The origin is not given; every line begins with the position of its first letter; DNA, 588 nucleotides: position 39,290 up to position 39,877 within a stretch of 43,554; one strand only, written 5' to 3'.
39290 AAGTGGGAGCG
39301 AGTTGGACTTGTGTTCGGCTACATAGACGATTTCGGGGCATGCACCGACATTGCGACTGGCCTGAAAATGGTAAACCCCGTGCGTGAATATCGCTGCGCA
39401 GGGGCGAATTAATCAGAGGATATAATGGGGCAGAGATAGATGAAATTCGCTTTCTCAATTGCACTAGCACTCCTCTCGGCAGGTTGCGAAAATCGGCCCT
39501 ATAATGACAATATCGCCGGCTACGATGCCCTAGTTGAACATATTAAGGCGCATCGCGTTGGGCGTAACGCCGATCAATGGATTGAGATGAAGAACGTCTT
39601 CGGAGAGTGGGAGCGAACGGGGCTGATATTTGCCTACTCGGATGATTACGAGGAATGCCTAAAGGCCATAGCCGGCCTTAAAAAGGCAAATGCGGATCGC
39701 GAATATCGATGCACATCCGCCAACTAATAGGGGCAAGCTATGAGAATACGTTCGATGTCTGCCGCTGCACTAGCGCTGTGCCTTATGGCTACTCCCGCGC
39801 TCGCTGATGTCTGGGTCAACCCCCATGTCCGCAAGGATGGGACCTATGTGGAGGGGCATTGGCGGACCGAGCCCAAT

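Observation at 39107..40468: Four envelope-targeted small proteins after the repressor, including a TM-anchored/lipoprotein paralog pair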

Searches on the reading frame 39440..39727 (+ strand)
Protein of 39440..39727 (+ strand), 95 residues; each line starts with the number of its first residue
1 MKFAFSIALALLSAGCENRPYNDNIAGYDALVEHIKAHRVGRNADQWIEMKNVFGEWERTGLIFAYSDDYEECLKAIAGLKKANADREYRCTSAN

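Call 5: search_protein_families(library=pfam, proteins=[window:39440-39727:+], max_evalue=1)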
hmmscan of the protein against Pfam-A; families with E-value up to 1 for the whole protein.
window:39440-39727:+ (95 aa): 0 families

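Call 6: search_protein_families(library=phrogs, proteins=[window:39440-39727:+], max_evalue=1)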
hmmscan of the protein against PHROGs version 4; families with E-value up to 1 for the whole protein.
window:39440-39727:+ (95 aa): 0 families

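Call 9: find_homologous_proteins(query=window:39440-39727:+, max_evalue=0.01)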
Query window:39440-39727:+ (95 aa): 39 proteins with E <= 0.01 among 48 candidates.
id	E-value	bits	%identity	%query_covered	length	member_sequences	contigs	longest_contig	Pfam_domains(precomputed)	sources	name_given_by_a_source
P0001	1.7e-58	212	100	100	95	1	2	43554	-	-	-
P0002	1.1e-30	123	64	97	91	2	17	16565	-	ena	-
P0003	5.5e-30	121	61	99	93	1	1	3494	-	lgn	-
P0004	2.9e-28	116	58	96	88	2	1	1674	-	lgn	-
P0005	1.5e-27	113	63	86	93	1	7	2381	-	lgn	-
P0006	3.3e-27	112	58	95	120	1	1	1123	-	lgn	-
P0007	4.7e-27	112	57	100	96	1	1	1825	-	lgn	-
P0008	9.2e-27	111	57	99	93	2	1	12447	-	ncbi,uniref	ncbi:hypothetical protein [Brevundimonas sp.]|uniref:hypothetical protein n=1 Tax=Brevundimonas sp. 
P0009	1.7e-26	110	58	91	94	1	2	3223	-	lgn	-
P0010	4.1e-26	109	52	100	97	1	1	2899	-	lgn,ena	-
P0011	4.3e-26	109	61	95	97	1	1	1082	-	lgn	-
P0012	6.0e-26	108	65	78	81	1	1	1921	-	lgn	-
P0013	7.9e-26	108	57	94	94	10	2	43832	-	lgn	-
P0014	1.3e-25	107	63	75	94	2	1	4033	-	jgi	jgi:hypothetical protein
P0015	2.2e-25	106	54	94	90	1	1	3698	-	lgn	-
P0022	2.8e-24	103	58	83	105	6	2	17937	-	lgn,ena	-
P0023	5.0e-24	102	57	96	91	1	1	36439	-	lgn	-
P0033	1.1e-21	95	56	100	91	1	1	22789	-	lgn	-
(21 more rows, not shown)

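Call 11: find_encoding_contigs(protein=P0013, flank=6000, max_places=3)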
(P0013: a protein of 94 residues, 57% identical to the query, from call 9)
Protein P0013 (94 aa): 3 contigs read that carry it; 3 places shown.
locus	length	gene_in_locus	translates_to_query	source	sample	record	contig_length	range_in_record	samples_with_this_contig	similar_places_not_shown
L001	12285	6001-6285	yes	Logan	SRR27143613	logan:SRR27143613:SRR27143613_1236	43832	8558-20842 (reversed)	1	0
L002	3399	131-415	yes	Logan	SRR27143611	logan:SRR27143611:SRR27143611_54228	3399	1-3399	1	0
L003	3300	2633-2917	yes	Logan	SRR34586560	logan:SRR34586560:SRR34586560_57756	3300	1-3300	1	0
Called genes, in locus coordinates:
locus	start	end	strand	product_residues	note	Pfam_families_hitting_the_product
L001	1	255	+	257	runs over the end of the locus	-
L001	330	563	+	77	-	-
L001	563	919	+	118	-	-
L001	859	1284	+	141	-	-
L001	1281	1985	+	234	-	-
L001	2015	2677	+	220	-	-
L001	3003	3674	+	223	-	-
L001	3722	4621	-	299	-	-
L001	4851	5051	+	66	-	-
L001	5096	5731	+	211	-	PF01068:DNA_ligase_A_M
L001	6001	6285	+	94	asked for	-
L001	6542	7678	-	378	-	PF00753:Lactamase_B (weak)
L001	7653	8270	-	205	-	-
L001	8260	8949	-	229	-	-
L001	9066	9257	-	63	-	-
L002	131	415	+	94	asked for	-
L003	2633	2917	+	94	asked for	-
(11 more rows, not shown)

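Call 12: find_encoding_contigs(protein=P0023, flank=6000, max_places=3)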
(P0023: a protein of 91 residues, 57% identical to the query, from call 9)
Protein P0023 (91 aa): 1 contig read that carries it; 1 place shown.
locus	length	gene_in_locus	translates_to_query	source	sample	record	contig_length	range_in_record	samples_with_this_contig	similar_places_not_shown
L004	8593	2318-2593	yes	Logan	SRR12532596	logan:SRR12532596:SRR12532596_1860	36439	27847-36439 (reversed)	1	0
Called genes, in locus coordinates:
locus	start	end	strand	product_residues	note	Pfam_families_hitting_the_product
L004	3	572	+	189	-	?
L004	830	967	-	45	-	-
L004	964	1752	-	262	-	PF08861:DUF1828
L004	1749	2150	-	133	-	-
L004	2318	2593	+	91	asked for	-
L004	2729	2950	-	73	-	-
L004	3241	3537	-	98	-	-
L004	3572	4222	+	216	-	-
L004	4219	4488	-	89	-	PF15919:HicB_lk_antitox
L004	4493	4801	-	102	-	PF01381:HTH_3 (weak)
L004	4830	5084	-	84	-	PF14384:BrnA_antitoxin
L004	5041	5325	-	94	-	PF04365:BrnT_toxin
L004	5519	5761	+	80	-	-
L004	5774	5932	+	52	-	-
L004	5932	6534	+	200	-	PF07352:Phage_Mu_Gam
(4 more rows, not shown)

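Call 14: find_related_loci(query=A1, collection=genome_contigs, flank=8000)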
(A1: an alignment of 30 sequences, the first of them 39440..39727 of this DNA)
Query A1 (95 aa) in genome_contigs; peptide patterns used: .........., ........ (x = any residue, [..] = any of these).
50 stretches matched a pattern; 10 encode a relative of the query (tblastn E <= 1e-3); 10 distinct loci.
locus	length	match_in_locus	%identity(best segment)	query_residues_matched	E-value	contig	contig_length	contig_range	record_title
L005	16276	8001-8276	56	1-95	2e-33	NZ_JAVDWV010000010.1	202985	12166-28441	Sphingobium xenophagum strain 4256 Ga0454478_10, whole genome shotgun sequence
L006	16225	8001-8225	67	21-95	5e-32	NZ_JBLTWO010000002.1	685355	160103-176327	Rhizorhabdus sp. FW153 assembly_contig_2, whole genome shotgun sequence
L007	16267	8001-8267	57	3-95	1e-31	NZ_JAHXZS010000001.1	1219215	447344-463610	Aquisediminimonas sediminicola strain CH68-4 NODE_1_length_1219215_cov_55.874443, whole genome shotgun sequence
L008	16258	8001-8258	59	8-94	3e-31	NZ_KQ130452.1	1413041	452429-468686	Novosphingobium barchaimii LL02 25411_scaffold_01, whole genome shotgun sequence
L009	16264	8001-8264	61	4-95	8e-31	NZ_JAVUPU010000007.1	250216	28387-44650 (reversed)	Sphingosinicella sp. GR2756 Scaffold7, whole genome shotgun sequence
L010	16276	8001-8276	55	1-95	3e-30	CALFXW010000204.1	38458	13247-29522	MAG TPA_asm: uncultured Sphingopyxis sp. isolate SRR6231132_bin.58_CONCOCT_v1.1_MAG genome assembly, contig: ERZ650292.2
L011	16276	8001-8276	54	1-95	2e-30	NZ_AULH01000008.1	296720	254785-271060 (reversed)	Pleomorphomonas koreensis DSM 23070 H512DRAFT_scaffold00006.6_C, whole genome shotgun sequence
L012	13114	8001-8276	52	1-95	9e-28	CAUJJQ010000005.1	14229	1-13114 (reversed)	MAG: Pseudomonadota bacterium isolate KLAP6 genome assembly, contig: KLAP6_756014, whole genome shotgun sequence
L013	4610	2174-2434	53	4-94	8e-27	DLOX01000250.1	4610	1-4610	MAG TPA_asm: Sphingomonadales bacterium UBA7473 UBA7473_contig_28803, whole genome shotgun sequence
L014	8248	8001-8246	49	7-90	1e-23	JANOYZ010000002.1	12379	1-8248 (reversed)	MAG: Novosphingobium sp. isolate VAR_79_metabat_570 VAR_79_k141_5315753, whole genome shotgun sequence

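Call 15: find_related_loci(query=A1, collection=viral_contigs, flank=8000)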
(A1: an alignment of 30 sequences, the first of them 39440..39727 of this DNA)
Query A1 (95 aa) in viral_contigs; peptide patterns used: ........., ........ (x = any residue, [..] = any of these).
78 stretches matched a pattern; 2 encode a relative of the query (tblastn E <= 1e-3); 2 distinct loci.
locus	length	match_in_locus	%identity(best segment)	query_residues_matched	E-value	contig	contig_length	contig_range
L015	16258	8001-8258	59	8-94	5e-32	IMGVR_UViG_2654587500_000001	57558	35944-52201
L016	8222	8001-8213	62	25-95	7e-28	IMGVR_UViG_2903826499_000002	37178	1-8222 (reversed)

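Call 28: predict_structure(alignment_id=A1)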
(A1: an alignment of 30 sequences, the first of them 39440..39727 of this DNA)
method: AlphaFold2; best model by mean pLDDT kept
length: 95 residues; sequences in the alignment: 30
mean_pLDDT: 85.2   pTM: 0.59
mean pLDDT of the five models: 85.2, 84.8, 82.6, 82.1, 82.0
residues with pLDDT >= 90: 46; 70-90: 34; 50-70: 15; < 50: 0
segments of 3 or more residues with pLDDT < 50: none
pLDDT, mean of each block of 10 residues (from residue 1): 71 68 70 80 90 98 92 98 98 92
secondary structure, 60 per line:
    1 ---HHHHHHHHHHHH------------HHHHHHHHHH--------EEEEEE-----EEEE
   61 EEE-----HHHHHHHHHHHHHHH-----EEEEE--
elements in order: H4-15 H28-37 E46-51 E57-63 H69-83 E89-93

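Call 33: fold_search(model_id=the predicted structure, library=pdb)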
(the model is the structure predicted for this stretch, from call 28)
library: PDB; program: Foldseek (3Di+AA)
matches with E <= 10: 329; with E <= 0.001: 0
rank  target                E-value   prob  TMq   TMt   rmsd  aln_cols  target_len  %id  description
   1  4iit_B                1.1e+00  0.60  0.38  0.52   3.4        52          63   13  The Phenylacetyl-CoA monooxygenase PaaABC subcomplex with phenylacetyl-CoA (released 2013-11-06)
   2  6msp_MODEL_1_A        1.4e+00  0.16  0.32  0.31  12.8        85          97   12  De novo Designed Protein Foldit3 (released 2019-06-12)
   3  6z1f_I                1.5e+00  0.28  0.41  0.37  14.0        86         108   12  CryoEM structure of Rubisco Activase with its substrate Rubisco from Nostoc sp. (strain PCC7120) (released 2020-09-23)
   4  7y1t_D                1.7e+00  0.12  0.21  0.14   9.7        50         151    8  Complex of integrin alphaV/beta8 and L-TGF-beta1 at a ratio of 1:2 (released 2022-08-31)
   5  8rew_C                2.0e+00  0.13  0.23  0.11   9.0        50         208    8  CryoEM structure of human GARP-lTGFbeta1 in complex with a Fab fragment derived from an activating antibody. (released 2025-03-26)
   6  1fh2_A                2.0e+00  0.08  0.26  0.22  11.9        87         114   11  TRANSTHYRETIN STABILITY AS A KEY FACTOR IN AMYLOIDOGENESIS (released 2001-07-25)
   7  3egr_A                2.1e+00  0.47  0.39  0.55   3.1        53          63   11  CRYSTAL STRUCTURE OF A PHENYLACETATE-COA OXYGENASE SUBUNIT PAAB (REUT_A2307) FROM RALSTONIA EUTROPHA JMP134 AT 2.65 A  (released 2008-09-30)
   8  1tfp_A                2.1e+00  0.06  0.21  0.18  10.8        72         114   15  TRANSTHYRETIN (FORMERLY KNOWN AS PREALBUMIN) (released 1996-06-10)
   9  2xgp_A                2.3e+00  0.08  0.27  0.08   6.8        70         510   21  Yeast DNA polymerase eta in complex with C8-2-acetylaminofluorene containing DNA (released 2010-11-03)
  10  5h0v_A                2.3e+00  0.08  0.26  0.22  12.3        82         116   13  Crystal structure of H88A mutated human transthyretin (released 2017-06-14)
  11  3egr_B                2.4e+00  0.44  0.39  0.55   3.2        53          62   11  CRYSTAL STRUCTURE OF A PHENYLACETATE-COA OXYGENASE SUBUNIT PAAB (REUT_A2307) FROM RALSTONIA EUTROPHA JMP134 AT 2.65 A  (released 2008-09-30)
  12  4pwi_B                2.4e+00  0.09  0.25  0.22  11.6        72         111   14  Crystal structure of V30M mutant human transthyretin complexed with rosmarinic acid (released 2014-11-26)
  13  8rew_A                2.6e+00  0.11  0.24  0.12   9.7        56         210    7  CryoEM structure of human GARP-lTGFbeta1 in complex with a Fab fragment derived from an activating antibody. (released 2025-03-26)
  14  8zj4_A                2.6e+00  0.08  0.22  0.04  10.1        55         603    9  trypsinogen-EP-N619A (released 2025-05-21)
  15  4pwh_B                2.8e+00  0.08  0.25  0.22  11.6        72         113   14  Crystal structure of V30M mutant human transthyretin complexed with caffeic acid 1,1-dimethylallyl ester (released 2014-11-26)
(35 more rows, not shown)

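Call 34: fold_search(model_id=the predicted structure, library=viral)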
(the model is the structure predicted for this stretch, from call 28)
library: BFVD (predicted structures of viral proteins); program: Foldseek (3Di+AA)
matches with E <= 10: 888; with E <= 0.001: 0
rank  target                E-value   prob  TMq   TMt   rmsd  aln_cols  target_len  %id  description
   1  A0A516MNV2            3.8e-02  1.00  0.48  0.76   1.9        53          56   15  (no name in the UniProt tables at hand)
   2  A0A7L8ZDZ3            6.7e-02  1.00  0.44  0.75   2.2        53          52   17  (no name in the UniProt tables at hand)
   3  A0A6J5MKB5            7.2e-02  1.00  0.45  0.61   2.4        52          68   10  Uncharacterized protein [uncultured Caudovirales phage]
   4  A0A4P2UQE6            8.2e-02  1.00  0.41  0.62   2.4        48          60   10  (no name in the UniProt tables at hand)
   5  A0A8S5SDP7            8.7e-02  1.00  0.41  0.30   1.9        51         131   24  Uncharacterized protein [Siphoviridae sp. ctnpt50]
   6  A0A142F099            1.2e-01  1.00  0.41  0.74   3.7        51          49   16  (no name in the UniProt tables at hand)
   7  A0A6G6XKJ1            1.3e-01  0.98  0.45  0.31   6.3        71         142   22  Uncharacterized protein [Arthrobacter phage DrSierra]
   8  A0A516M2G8            1.4e-01  0.96  0.47  0.32   4.9        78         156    6  (no name in the UniProt tables at hand)
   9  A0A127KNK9            1.5e-01  1.00  0.46  0.76   2.2        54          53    9  (no name in the UniProt tables at hand)
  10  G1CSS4                1.5e-01  0.97  0.46  0.36   7.0        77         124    6  Uncharacterized protein [Cronobacter phage ESP2949-1]
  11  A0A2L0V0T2            1.5e-01  0.66  0.38  0.28  11.6        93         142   17  Uncharacterized protein [Agrobacterium phage Atu_ph07]
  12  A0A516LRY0            1.5e-01  0.94  0.43  0.56   5.4        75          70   17  (no name in the UniProt tables at hand)
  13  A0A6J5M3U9            1.6e-01  0.99  0.44  0.58   2.1        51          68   12  Uncharacterized protein [uncultured Caudovirales phage]
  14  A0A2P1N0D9            1.8e-01  0.97  0.42  0.28   3.0        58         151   10  (no name in the UniProt tables at hand)
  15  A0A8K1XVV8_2          1.8e-01  0.69  0.36  0.05   6.9        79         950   20  (no name in the UniProt tables at hand)
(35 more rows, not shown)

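Call 35: search_protein_families(library=pfam, proteins=[L005:7218-7919:+, L005:8861-9679:+, L007:7206-7949:+, L007:8405-9838:+, L009:7133-7822:+, L009:8347-9027:-, L010:5904-7934:+, L010:9040-11628:+, L011:5414-7621:-, L011:8198-9337:-], max_evalue=0.001)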
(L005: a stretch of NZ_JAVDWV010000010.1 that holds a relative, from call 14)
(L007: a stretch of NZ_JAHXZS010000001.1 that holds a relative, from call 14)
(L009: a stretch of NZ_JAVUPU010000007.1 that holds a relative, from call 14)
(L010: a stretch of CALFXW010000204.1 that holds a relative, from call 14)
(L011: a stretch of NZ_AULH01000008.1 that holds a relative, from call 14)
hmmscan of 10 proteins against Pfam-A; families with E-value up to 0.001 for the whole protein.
L005:7218-7919:+ (233 aa): 0 families

L005:8861-9679:+ (272 aa): 0 families

L007:7206-7949:+ (247 aa): 2 families
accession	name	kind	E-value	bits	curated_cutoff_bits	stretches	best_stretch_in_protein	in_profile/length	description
PF00717.28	Peptidase_S24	-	1.7e-30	105.5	23.3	1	127-240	1-115/116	Peptidase S24-like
PF01726.22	LexA_DNA_bind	-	3.7e-14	52.7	23.7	1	8-72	1-65/65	LexA DNA binding domain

L007:8405-9838:+ (477 aa): 0 families

L009:7133-7822:+ (229 aa): 0 families

L009:8347-9027:- (226 aa): 1 family
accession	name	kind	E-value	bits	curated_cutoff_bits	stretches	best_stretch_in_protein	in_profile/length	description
PF09966.14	DUF2200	-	1.2e-49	167.5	22.8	1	115-225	1-111/111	Uncharacterized protein conserved in bacteria (DUF2200)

L010:5904-7934:+ (676 aa): 5 families
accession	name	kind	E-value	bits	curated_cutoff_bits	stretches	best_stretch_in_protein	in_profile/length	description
PF02737.24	3HCDH_N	-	1.2e-62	211.5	22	1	295-471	1-177/180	3-hydroxyacyl-CoA dehydrogenase, NAD binding domain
PF00378.25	ECH_1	-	1.3e-38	133.3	27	1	14-198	4-195/251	Enoyl-CoA hydratase/isomerase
PF00725.27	3HCDH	-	3e-25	89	22.1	1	476-560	1-97/97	3-hydroxyacyl-CoA dehydrogenase, C-terminal domain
PF16113.10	ECH_2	-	5.6e-23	82.4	27.2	1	19-182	4-177/335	Enoyl-CoA hydratase/isomerase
PF03446.21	NAD_binding_2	-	0.0002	21.8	21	0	296-413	2-100/161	NAD binding domain of 6-phosphogluconate dehydrogenase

L010:9040-11628:+ (862 aa): 6 families
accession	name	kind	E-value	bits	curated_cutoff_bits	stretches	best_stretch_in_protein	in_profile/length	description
PF00204.31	DNA_gyraseB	-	4.7e-56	189.4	27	1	257-426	1-172/173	DNA gyrase B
PF00986.26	DNA_gyraseB_C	-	4.6e-27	94.4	29.8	1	791-851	2-63/63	DNA gyrase B subunit, carboxyl terminus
PF01751.28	Toprim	-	2e-18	66.8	23.1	1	455-566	1-95/96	Toprim domain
PF02518.31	HATPase_c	-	3.8e-16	59.9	26.4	1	56-203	2-105/111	Histidine kinase-, DNA gyrase B-, and HSP90-like ATPase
PF18053.6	GyrB_insert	-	6.8e-07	29.8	26.1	1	612-724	16-132/167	DNA gyrase B subunit insert domain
PF21249.2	GyrB_hook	-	1.1e-06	28.6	23.7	1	568-595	1-28/29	GyrB, hook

L011:5414-7621:- (735 aa): 0 families

L011:8198-9337:- (379 aa): 0 families

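Call 38: search_protein_families(library=padloc, proteins=[window:39440-39727:+], max_evalue=0.1)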
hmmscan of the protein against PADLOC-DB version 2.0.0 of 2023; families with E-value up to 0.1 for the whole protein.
window:39440-39727:+ (95 aa): 0 families

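Call 42: search_dna_similar(query=window:39440-39727:+, collection=phages, mode=protein, max_evalue=0.001)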
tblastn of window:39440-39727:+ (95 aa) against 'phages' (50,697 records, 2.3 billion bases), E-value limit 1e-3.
No match.

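Call 45: find_encoding_contigs(protein=P0002, flank=5000, max_places=4)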
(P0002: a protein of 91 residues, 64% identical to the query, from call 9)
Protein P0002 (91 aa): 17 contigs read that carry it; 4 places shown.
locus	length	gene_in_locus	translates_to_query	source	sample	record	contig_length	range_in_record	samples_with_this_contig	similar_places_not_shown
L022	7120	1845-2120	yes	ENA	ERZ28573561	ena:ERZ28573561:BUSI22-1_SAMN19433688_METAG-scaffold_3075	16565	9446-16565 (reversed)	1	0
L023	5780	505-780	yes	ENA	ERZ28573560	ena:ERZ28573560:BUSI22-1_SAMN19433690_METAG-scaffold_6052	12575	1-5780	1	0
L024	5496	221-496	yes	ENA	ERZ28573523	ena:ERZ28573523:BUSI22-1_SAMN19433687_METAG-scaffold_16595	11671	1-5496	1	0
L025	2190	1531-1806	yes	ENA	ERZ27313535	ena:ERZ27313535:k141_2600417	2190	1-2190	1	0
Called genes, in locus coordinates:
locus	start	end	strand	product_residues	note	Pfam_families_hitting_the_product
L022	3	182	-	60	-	?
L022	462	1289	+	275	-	-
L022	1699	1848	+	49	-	-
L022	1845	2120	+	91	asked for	-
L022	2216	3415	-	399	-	PF00144:Beta-lactamase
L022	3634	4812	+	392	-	PF00155:Aminotran_1_2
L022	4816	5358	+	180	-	PF13302:Acetyltransf_3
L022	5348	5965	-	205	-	PF00677:Lum_binding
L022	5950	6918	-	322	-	PF00383:dCMP_cyt_deam_1, PF14437:MafB19-deam, PF01872:RibD_C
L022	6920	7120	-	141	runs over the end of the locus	-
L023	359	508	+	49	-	-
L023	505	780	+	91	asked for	-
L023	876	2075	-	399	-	PF00144:Beta-lactamase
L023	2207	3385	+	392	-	PF00155:Aminotran_1_2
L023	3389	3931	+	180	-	PF13302:Acetyltransf_3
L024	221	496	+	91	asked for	-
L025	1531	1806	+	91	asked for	-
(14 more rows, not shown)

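Call 46: find_encoding_contigs(protein=P0033, flank=5000, max_places=2)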
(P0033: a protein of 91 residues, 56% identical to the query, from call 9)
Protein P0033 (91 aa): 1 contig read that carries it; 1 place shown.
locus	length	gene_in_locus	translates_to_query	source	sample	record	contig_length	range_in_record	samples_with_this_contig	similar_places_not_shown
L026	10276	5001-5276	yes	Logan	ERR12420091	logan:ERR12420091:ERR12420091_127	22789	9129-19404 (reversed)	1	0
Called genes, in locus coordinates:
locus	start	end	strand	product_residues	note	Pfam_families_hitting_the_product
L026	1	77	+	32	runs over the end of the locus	-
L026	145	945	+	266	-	PF01259:SAICAR_synt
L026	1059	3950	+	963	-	PF00675:Peptidase_M16, PF05193:Peptidase_M16_C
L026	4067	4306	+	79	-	PF02700:PurS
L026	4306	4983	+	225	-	PF13507:GATase_5, PF07685:GATase_3 (weak)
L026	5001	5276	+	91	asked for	-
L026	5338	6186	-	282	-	PF03544:TonB_C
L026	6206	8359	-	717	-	PF07715:Plug, PF00593:TonB_dep_Rec_b-barrel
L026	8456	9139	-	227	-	PF13640:2OG-FeII_Oxy_3, PF18331:PKHD_C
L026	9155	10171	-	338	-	PF02424:ApbE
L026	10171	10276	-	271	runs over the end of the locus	PF10670:DUF4198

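Call 47: find_encoding_contigs(protein=P0022, flank=5000, max_places=2)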
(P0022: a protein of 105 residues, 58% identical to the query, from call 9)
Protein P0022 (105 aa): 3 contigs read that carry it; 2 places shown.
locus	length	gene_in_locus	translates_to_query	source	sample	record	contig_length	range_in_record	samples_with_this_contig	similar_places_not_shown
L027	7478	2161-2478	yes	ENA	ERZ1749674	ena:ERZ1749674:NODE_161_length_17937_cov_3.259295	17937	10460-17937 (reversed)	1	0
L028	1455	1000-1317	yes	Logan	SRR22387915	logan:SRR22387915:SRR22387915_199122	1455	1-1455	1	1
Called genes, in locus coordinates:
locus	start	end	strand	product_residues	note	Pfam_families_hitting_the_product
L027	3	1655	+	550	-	?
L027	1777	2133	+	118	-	-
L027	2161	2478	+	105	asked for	-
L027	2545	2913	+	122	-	-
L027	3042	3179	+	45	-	-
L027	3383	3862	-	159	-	PF02643:DUF192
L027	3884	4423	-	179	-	PF00313:CSD, PF08206:OB_RNB (faint), PF00313:CSD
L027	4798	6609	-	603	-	PF01368:DHH, PF02272:DHHA1, PF17768:RecJ_OB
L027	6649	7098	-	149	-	-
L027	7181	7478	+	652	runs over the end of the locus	PF07167:PhaC_N, PF00561:Abhydrolase_1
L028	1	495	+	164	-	?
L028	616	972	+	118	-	-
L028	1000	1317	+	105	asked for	-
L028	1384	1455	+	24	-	?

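Call 48: search_solved_structures(query=A1, max_evalue=10)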
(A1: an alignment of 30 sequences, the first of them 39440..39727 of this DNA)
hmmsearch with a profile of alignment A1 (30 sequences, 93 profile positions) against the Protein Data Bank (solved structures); distinct sequences matched with E-value up to 10: 0.

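Call 49: search_protein_families(library=ncbifam, proteins=[window:39440-39727:+, P0008], max_evalue=0.1)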
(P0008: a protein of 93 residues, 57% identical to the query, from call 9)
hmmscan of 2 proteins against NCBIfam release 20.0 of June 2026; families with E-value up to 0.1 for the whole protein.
window:39440-39727:+ (95 aa): 0 families

P0008 (93 aa): 1 family
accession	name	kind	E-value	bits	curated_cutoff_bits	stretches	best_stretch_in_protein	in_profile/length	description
TIGR03955.1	rSAM_HydG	equivalog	0.075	11.4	312.15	1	7-36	328-357/470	[FeFe] hydrogenase H-cluster radical SAM maturase HydG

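Call 65: search_protein_families(library=phrogs, proteins=[L008:8774-9121:+], max_evalue=0.1)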
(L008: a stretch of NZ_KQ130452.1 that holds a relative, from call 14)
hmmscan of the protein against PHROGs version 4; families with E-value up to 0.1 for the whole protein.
L008:8774-9121:+ (115 aa): 3 families
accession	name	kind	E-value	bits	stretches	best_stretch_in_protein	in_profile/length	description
phrog_1193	-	other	0.00053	20.9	1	43-113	11-70/76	hemolysin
phrog_3556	-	unknown function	0.014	15.5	1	34-79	163-208/276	-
phrog_18362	-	unknown function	0.095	14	0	42-64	74-96/119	-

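Call 81: search_protein_families(library=pfam, proteins=[L008:7066-7788:+], max_evalue=0.01)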
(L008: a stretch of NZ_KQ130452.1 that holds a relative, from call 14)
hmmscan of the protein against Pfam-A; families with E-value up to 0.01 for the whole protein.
L008:7066-7788:+ (240 aa): 6 families
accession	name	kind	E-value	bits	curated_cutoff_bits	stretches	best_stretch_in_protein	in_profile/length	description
PF01381.28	HTH_3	-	2.2e-16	60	23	1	105-158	2-55/55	Helix-turn-helix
PF13560.12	HTH_31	-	2e-14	54.1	27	1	103-158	5-60/64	Helix-turn-helix domain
PF13443.12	HTH_26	-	2.4e-09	37.7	22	1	107-161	5-60/63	Cro/C1-type HTH DNA-binding domain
PF12844.13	HTH_19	-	1.4e-06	28.6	30.2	1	104-160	4-60/64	Helix-turn-helix domain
PF13412.12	HTH_24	-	0.0012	18.8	21.9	1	105-131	10-36/48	Winged helix-turn-helix DNA-binding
PF13744.12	HTH_37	-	0.0066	16.7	27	0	105-152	24-72/80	Helix-turn-helix domain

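Call 90: search_solved_structures(query=L027:3-1655:+, max_evalue=0.001)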
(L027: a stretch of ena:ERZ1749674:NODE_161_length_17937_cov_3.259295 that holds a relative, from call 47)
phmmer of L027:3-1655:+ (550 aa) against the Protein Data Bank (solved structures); distinct sequences matched with E-value up to 0.001: 0.

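Call 91: search_solved_structures(query=L022:462-1289:+, max_evalue=0.01)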
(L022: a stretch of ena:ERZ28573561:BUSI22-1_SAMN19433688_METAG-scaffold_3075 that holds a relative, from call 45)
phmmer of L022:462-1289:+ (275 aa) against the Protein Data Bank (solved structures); distinct sequences matched with E-value up to 0.01: 0.
